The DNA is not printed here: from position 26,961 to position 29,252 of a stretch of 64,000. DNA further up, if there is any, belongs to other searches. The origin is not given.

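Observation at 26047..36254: Encapsulin shell gene in a tightly coupled operon lacking every canonical cargo type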

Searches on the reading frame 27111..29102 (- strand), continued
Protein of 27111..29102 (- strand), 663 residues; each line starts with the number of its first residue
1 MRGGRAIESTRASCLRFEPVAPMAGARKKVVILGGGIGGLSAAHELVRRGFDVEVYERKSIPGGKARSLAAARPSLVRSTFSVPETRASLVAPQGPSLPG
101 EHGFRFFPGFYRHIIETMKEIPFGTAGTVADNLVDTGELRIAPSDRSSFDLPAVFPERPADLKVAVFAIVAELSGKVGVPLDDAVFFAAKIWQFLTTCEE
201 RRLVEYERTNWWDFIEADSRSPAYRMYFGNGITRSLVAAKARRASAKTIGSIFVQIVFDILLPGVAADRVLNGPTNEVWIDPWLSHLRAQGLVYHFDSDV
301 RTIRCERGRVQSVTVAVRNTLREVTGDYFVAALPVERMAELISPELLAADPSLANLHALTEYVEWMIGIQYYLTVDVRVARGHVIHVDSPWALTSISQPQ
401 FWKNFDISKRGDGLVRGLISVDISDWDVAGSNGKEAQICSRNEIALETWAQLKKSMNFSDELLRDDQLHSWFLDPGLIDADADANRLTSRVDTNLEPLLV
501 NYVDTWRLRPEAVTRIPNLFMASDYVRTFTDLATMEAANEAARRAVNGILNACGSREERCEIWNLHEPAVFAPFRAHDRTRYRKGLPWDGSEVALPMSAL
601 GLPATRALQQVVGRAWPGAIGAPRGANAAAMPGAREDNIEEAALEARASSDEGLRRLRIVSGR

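Call 81: find_encoding_contigs(protein=P0457, flank=8000, max_places=1)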
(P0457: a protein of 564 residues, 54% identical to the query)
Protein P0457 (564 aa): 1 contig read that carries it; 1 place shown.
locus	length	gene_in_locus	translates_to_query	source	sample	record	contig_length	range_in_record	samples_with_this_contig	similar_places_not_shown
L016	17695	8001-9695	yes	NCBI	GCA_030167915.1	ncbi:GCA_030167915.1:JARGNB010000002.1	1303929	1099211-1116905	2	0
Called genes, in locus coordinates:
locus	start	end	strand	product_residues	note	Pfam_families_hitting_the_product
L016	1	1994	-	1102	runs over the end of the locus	PF02310:B12-binding, PF02492:cobW (faint), PF03308:MeaB, PF01642:MM_CoA_mutase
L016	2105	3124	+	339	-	PF12625:Arabinose_bd, PF12833:HTH_18, PF00165:HTH_AraC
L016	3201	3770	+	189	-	PF03449:GreA_GreB_N, PF01272:GreA_GreB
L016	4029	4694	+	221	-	PF24270:HTH_Cmi2_C (faint), PF00027:cNMP_binding, PF13545:HTH_Crp_2, PF00325:Crp (weak)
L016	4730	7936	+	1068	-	PF12773:DZR, PF13240:Zn_Ribbon_1 (faint), PF00211:Guanylate_cyc, PF13191:AAA_16, PF13401:AAA_22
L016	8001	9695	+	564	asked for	PF00890:FAD_binding_2 (faint), PF01266:DAO (weak), PF01593:Amino_oxidase, PF07992:Pyr_redox_2 (faint), PF12831:FAD_oxidored (faint), PF13450:NAD_binding_8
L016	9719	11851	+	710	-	PF01593:Amino_oxidase (faint), PF13450:NAD_binding_8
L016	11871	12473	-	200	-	PF13302:Acetyltransf_3, PF00583:Acetyltransf_1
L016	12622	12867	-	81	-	-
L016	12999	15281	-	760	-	PF13328:HD_4, PF01966:HD (weak), PF04607:RelA_SpoT, PF02824:TGS, PF28438:RelA_RIS, PF13291:ACT_4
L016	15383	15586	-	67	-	PF01192:RNA_pol_Rpb6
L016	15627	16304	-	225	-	PF00625:Guanylate_kin, PF13671:AAA_33 (weak)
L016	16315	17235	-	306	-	PF03755:YicC-like_N, PF08340:YicC-like_C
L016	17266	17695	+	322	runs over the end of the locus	PF00069:Pkinase, PF07714:PK_Tyr_Ser-Thr, PF03109:ABC1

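Call 82: find_encoding_contigs(protein=P0428, flank=8000, max_places=1)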
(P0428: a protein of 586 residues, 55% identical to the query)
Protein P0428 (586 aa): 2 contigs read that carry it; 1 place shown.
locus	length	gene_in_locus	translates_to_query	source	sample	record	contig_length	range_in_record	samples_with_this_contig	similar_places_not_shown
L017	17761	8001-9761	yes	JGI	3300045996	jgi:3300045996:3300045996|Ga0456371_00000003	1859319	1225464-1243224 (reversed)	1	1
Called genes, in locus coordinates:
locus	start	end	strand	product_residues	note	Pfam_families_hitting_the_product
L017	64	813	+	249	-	PF00005:ABC_tran, PF13304:AAA_21 (weak)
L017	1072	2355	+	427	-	PF12679:ABC2_membrane_2, PF12698:ABC2_membrane_3, PF01061:ABC2_membrane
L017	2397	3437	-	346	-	PF01795:Methyltransf_5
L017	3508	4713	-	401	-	PF05222:AlaDh_PNT_N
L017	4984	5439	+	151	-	-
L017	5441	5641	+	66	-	-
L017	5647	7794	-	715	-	PF13424:TPR_12 (weak), PF24885:TPR_NPHP3, PF00515:TPR_1 (weak), PF13424:TPR_12, PF17874:TPR_MalT, PF28559:TPR_SusR (weak), PF13424:TPR_12, PF07228:SpoIIE, +6 more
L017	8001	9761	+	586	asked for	PF00890:FAD_binding_2 (faint), PF01266:DAO (weak), PF01593:Amino_oxidase, PF07992:Pyr_redox_2 (faint), PF12831:FAD_oxidored (faint), PF13450:NAD_binding_8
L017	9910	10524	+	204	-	PF22497:DUF6989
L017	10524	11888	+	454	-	PF07228:SpoIIE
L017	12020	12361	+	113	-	PF11589:DUF3244 (weak), PF18962:Por_Secre_tail (weak)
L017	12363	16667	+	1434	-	PF16820:PKD_3 (faint), PF02156:Glyco_hydro_26, PF07691:PA14, PF10528:GLEYA (faint), PF00149:Metallophos, PF18962:Por_Secre_tail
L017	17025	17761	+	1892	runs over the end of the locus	PF13895:Ig_2 (faint), PF19081:Ig_7 (faint), PF22352:K319L-like_PKD (faint), PF26421:Avidin_like (faint), PF18962:Por_Secre_tail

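Call 83: search_protein_families(library=padloc, proteins=[window:27111-29102:-], max_evalue=0.001)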
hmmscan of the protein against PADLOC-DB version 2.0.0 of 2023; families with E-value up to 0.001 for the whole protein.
window:27111-29102:- (663 aa): 1 family
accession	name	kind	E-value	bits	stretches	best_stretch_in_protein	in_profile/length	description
PDLC01086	C3a186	-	8.4e-10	36.5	1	28-70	1-43/384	"C-3?,4? desaturase"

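Call 86: find_encoding_contigs(protein=P0432, flank=9000, max_places=1)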
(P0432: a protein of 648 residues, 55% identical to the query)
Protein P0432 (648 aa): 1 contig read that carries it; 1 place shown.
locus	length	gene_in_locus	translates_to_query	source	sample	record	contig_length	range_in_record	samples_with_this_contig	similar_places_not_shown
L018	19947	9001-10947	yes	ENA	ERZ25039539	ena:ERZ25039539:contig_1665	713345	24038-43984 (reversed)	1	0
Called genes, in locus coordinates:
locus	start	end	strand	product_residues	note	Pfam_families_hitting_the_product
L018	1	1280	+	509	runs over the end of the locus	PF00282:Pyridoxal_deC, PF01212:Beta_elim_lyase, PF00155:Aminotran_1_2 (weak), PF00266:Aminotran_5 (weak)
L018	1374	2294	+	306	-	PF03781:FGE-sulfatase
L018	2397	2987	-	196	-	PF00210:Ferritin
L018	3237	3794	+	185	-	PF04542:Sigma70_r2, PF22029:PhyR_sigma2, PF08281:Sigma70_r4_2, PF04545:Sigma70_r4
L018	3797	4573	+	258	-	-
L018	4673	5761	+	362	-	-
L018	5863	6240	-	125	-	PF05199:GMC_oxred_C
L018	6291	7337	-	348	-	PF13413:HTH_25, PF13492:GAF_3 (faint)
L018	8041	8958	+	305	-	PF04454:Linocin_M18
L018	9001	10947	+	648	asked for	PF13450:NAD_binding_8, PF01593:Amino_oxidase (weak)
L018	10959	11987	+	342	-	PF00348:polyprenyl_synt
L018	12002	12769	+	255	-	-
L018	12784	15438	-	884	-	PF13191:AAA_16, PF13424:TPR_12 (weak)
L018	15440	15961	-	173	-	PF00211:Guanylate_cyc (weak)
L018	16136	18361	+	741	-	PF11578:DUF3237, PF01152:Bac_globin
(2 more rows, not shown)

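Call 87: find_encoding_contigs(protein=P0456, flank=9000, max_places=1)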
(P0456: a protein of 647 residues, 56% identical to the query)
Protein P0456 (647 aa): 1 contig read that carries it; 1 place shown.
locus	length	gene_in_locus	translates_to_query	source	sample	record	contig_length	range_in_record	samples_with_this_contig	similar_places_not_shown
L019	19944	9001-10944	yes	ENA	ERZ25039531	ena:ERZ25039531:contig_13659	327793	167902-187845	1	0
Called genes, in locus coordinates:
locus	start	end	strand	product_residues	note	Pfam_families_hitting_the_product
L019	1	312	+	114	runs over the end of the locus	PF25975:CzcB_C, PF25989:YknX_C (weak)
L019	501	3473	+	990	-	PF00873:ACR_tran, PF03176:MMPL (weak)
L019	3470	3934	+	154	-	PF05751:FixH (weak), PF13115:YtkA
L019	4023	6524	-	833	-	PF00069:Pkinase, PF07714:PK_Tyr_Ser-Thr, PF00515:TPR_1 (faint), PF07719:TPR_2 (faint), PF13414:TPR_11 (faint), PF13431:TPR_17 (faint), PF13432:TPR_16 (faint), PF14559:TPR_19 (faint), +1 more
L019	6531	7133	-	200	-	PF07638:Sigma70_ECF, PF04542:Sigma70_r2, PF08281:Sigma70_r4_2, PF04545:Sigma70_r4 (weak)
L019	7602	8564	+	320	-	PF04454:Linocin_M18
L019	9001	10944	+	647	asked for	PF13450:NAD_binding_8, PF01593:Amino_oxidase (weak)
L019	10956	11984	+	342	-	PF00348:polyprenyl_synt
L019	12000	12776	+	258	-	-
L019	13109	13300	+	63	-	PF11578:DUF3237 (weak)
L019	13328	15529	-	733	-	PF13004:BACON (weak), PF19190:BACON_2 (weak), PF13004:BACON (weak)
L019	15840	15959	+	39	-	-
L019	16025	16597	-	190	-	PF17167:Glyco_hydro_94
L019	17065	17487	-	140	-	PF17167:Glyco_hydro_94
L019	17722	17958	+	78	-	-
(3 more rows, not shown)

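Call 88: find_encoding_contigs(protein=P0476, flank=9000, max_places=1)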
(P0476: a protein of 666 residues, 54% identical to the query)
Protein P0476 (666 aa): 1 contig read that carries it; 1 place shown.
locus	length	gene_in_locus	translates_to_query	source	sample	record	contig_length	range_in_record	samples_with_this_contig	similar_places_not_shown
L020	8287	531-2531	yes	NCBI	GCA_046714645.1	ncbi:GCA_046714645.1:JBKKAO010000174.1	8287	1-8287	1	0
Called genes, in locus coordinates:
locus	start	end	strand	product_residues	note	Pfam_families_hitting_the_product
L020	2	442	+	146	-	?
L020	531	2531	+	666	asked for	PF01266:DAO (weak), PF01593:Amino_oxidase, PF06100:MCRA (faint), PF07992:Pyr_redox_2 (faint), PF13450:NAD_binding_8, PF01593:Amino_oxidase (weak)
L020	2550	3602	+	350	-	PF00348:polyprenyl_synt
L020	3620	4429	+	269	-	-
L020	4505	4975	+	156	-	PF12973:Cupin_7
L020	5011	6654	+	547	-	PF07719:TPR_2 (faint), PF13432:TPR_16 (weak)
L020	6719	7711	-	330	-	PF00248:Aldo_ket_red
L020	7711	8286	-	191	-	?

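Call 90: find_encoding_contigs(protein=P0399, flank=8000, max_places=1)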
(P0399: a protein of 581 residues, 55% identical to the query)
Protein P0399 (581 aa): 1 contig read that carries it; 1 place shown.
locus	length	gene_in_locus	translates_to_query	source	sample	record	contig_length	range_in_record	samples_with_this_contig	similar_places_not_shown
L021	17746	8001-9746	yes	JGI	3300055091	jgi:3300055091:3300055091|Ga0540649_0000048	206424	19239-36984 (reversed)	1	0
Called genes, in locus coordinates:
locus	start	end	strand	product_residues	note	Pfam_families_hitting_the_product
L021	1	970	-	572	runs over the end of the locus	-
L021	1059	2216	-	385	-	PF00483:NTP_transferase, PF24894:Hexapep_GlmU, PF25084:LbH_EIF2B, PF25087:GMPPB_C (weak)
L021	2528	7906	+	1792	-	PF00069:Pkinase, PF07714:PK_Tyr_Ser-Thr, PF13191:AAA_16, PF01590:GAF, PF13185:GAF_2, PF13492:GAF_3 (weak), PF00512:HisKA (weak), PF02518:HATPase_c, +1 more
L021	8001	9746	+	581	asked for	PF00070:Pyr_redox (faint), PF00890:FAD_binding_2 (faint), PF01266:DAO, PF01593:Amino_oxidase, PF03486:HI0933_like (faint), PF06100:MCRA (faint), PF13450:NAD_binding_8, PF01593:Amino_oxidase, +2 more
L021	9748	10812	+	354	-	-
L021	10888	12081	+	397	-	PF00072:Response_reg, PF00512:HisKA, PF02518:HATPase_c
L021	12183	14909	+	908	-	PF21231:GH141_M (faint), PF13229:Beta_helix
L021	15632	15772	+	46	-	-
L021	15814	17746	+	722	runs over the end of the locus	PF00884:Sulfatase, PF01663:Phosphodiest (faint)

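Call 91: find_encoding_contigs(protein=P0433, flank=8000, max_places=1)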
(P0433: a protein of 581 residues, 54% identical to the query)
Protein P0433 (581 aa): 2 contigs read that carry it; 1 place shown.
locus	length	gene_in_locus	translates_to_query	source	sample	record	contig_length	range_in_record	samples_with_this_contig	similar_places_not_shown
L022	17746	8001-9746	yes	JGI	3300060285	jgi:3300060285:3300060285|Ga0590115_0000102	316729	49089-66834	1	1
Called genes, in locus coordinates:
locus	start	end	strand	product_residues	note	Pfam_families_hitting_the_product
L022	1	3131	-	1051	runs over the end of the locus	PF00873:ACR_tran, PF03176:MMPL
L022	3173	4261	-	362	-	PF00364:Biotin_lipoyl (faint), PF25919:BSH_CusB (faint), PF25994:HH_AprE (weak), PF25917:BSH_RND, PF25973:BSH_CzcB, PF25944:Beta-barrel_RND, PF25967:RND-MFP_C, PF25989:YknX_C (weak)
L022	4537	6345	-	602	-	PF21710:Spt6_S1 (faint), PF00575:S1 (weak), PF23459:S1_RRP5 (faint), PF00575:S1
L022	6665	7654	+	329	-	PF00535:Glycos_transf_2, PF10111:Glyco_tranf_2_2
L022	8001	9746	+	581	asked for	PF00890:FAD_binding_2 (faint), PF01266:DAO (weak), PF01593:Amino_oxidase (weak), PF06100:MCRA (faint), PF07992:Pyr_redox_2 (faint), PF12831:FAD_oxidored (faint), PF13450:NAD_binding_8, PF01593:Amino_oxidase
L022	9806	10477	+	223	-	PF22497:DUF6989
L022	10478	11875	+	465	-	PF20966:MASE6 (weak), PF07228:SpoIIE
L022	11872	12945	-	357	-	PF00487:FA_desaturase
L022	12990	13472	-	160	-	-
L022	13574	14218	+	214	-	PF00293:NUDIX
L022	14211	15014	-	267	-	-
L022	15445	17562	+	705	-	PF14903:WG_beta_rep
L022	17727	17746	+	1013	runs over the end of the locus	PF00989:PAS, PF08447:PAS_3, PF13426:PAS_9, PF08447:PAS_3, PF00989:PAS, PF08448:PAS_4, PF13426:PAS_9, PF07228:SpoIIE, +2 more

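Call 92: find_encoding_contigs(protein=P0473, flank=8000, max_places=1)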
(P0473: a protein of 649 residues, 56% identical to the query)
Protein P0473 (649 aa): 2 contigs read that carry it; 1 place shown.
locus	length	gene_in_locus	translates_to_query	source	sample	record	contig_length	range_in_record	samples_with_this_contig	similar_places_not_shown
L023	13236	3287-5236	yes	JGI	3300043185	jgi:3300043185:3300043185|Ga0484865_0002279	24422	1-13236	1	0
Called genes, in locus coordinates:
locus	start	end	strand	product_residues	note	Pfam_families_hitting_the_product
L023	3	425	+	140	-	?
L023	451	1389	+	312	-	PF11578:DUF3237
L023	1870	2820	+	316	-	PF04454:Linocin_M18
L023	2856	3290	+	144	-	-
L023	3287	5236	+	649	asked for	PF01266:DAO (faint), PF01593:Amino_oxidase (faint), PF13450:NAD_binding_8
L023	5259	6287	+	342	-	PF00348:polyprenyl_synt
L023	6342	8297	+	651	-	-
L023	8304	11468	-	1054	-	PF00211:Guanylate_cyc, PF13401:AAA_22 (faint), PF13191:AAA_16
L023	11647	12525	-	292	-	PF11845:Tll0287-like, PF00672:HAMP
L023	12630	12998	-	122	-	-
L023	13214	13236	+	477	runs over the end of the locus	PF00171:Aldedh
